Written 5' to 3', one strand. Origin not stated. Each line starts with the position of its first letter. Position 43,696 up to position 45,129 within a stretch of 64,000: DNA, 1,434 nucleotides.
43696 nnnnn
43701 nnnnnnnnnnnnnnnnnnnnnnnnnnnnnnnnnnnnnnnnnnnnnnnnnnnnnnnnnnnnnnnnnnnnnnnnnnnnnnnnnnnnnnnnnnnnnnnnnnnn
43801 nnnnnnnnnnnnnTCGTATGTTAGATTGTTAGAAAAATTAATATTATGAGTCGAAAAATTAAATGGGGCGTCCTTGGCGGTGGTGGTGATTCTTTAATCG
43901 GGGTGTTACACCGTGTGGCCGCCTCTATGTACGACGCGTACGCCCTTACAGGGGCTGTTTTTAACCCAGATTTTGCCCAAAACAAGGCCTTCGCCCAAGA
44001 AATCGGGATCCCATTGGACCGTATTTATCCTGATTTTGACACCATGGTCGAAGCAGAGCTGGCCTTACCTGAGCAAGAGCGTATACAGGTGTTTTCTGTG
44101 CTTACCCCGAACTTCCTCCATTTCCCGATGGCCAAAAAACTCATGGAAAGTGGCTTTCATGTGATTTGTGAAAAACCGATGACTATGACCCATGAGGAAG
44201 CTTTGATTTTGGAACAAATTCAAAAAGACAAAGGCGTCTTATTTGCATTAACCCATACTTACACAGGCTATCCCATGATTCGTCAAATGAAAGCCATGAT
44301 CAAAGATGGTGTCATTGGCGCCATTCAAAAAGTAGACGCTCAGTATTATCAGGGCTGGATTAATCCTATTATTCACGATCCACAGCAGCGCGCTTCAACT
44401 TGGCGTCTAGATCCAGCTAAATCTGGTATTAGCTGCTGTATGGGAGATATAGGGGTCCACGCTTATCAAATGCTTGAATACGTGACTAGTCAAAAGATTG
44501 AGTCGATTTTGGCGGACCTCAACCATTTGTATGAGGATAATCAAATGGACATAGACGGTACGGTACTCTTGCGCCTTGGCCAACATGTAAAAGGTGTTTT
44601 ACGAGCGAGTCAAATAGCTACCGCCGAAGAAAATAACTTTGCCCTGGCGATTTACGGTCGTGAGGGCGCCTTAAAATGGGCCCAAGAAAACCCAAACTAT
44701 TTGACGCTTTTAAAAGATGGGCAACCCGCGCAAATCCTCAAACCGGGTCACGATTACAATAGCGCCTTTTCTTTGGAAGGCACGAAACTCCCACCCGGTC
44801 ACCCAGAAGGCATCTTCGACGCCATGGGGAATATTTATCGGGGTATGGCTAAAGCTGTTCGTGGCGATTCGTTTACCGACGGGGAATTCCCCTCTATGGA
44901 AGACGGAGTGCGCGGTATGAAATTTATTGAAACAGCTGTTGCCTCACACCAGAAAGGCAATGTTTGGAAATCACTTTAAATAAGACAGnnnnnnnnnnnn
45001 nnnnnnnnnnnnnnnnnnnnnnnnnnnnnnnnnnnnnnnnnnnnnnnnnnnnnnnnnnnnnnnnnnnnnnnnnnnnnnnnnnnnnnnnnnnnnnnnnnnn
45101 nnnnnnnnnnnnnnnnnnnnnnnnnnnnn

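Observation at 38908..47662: Two-compartment oxidative sugar/glycoside locus built from the '3-keto-glycoside' enzyme families, with no assigned substrate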

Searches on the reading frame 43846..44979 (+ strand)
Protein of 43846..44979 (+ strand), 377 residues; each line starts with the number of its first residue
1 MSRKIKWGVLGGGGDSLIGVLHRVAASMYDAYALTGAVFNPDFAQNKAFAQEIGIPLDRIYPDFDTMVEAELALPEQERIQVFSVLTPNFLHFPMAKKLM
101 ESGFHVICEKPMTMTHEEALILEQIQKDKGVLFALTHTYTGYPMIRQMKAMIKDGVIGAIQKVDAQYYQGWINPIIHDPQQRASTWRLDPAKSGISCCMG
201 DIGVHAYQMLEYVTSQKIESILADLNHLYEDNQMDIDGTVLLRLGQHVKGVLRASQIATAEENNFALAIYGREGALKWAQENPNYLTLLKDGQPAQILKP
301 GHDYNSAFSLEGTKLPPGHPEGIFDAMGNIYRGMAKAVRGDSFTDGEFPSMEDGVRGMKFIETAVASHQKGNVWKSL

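Call 4: search_protein_families(library=pfam, proteins=[window:43846-44979:+], max_evalue=0.01)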
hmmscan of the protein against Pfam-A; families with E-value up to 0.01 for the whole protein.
window:43846-44979:+ (377 aa): 4 families
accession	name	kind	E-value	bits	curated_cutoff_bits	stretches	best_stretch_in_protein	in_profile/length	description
PF22725.1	GFO_IDH_MocA_C3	-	1.8e-21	76.8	27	1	145-276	1-123/124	GFO/IDH/MocA C-terminal domain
PF01408.29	GFO_IDH_MocA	-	1.6e-17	64.8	24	1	30-135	24-118/120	Oxidoreductase family, NAD-binding Rossmann fold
PF02894.22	GFO_IDH_MocA_C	-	4.2e-10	40.2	22.9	1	149-372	1-214/218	Oxidoreductase family, C-terminal alpha/beta domain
PF22685.1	Gal80p_C-like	-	0.00062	20.4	29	1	143-229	1-82/152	Gal80p, C-terminal domain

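Call 5: search_protein_families(library=ncbifam, proteins=[window:43846-44979:+], max_evalue=0.01)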
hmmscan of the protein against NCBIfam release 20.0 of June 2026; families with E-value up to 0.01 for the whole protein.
window:43846-44979:+ (377 aa): 7 families
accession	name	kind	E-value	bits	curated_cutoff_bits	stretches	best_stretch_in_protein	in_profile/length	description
NF052479.1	LevoglcsnDh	equivalog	2.5e-23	82.4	650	1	76-224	70-211/386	levoglucosan dehydrogenase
NF041392.1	XylDh_Gfo6_Halo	equivalog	1e-21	77.2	350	1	84-278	87-275/350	D-xylose 1-dehydrogenase Gfo6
NF008607.0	PRK11579.1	subfamily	1.8e-15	56.8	330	1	71-370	56-339/346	oxidoreductase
NF040723.1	UDP-GlcNAcDh_Arch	equivalog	8.8e-14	51.7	450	1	77-274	58-233/302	UDP-N-acetylglucosamine 3-dehydrogenase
TIGR04380.1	myo_inos_iolG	equivalog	1.4e-12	47.1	355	1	6-290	3-264/330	inositol 2-dehydrogenase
NF058561.1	BT_2158_fam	equivalog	4.8e-08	32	750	1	61-166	83-183/487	glycoside 3-dehydrogenase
NF007574.0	PRK10206.1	equivalog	2.7e-06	26.7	352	1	77-167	63-153/345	oxidoreductase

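Call 11: search_solved_structures(query=window:43846-44979:+, max_evalue=0.001)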
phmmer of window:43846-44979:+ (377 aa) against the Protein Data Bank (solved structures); distinct sequences matched with E-value up to 0.001: 55.
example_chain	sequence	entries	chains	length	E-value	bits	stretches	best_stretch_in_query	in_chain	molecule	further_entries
3v5n_A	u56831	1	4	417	1.9e-81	277.2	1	3-374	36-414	Oxidoreductase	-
7d5m_A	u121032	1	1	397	2.9e-63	217.4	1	3-375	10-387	Oxidoreductase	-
7d5n_A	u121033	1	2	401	3e-63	217.3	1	3-375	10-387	Oxidoreductase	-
3dty_A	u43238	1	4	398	3.7e-59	203.9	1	3-375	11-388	Oxidoreductase, Gfo/Idh/MocA family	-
4h3v_A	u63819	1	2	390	9.3e-22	80.8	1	74-225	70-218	Oxidoreductase domain protein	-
4fb5_A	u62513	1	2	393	1.1e-19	74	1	74-359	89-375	Probable oxidoreductase protein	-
6a3f_A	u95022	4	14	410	4e-18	68.9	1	77-289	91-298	Putative dehydrogenase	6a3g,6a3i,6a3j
5ya8_A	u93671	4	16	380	3.4e-15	59.2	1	79-294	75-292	Scyllo-inositol dehydrogenase with L-glucose dehydrogenase activity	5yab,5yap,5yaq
6ktj_A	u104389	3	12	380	2.2e-14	56.5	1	79-294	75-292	Scyllo-inositol dehydrogenase with L-glucose dehydrogenase activity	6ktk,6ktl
6z3b_B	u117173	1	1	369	4.7e-11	45.6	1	62-171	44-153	Gfo/Idh/MocA family oxidoreductase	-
6z3b_A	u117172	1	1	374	4.8e-11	45.6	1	62-171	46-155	Gfo/Idh/MocA family oxidoreductase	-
6z3c_AAA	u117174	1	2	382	4.9e-11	45.5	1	62-171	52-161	Gfo/Idh/MocA family oxidoreductase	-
4gqa_A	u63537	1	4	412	8.1e-11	44.8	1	76-214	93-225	NAD binding Oxidoreductase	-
5a02_A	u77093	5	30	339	1.7e-10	43.8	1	3-218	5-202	ALDOSE-ALDOSE OXIDOREDUCTASE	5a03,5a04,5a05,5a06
3kux_A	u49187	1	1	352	4.9e-10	42.2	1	77-369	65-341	Putative oxidoreductase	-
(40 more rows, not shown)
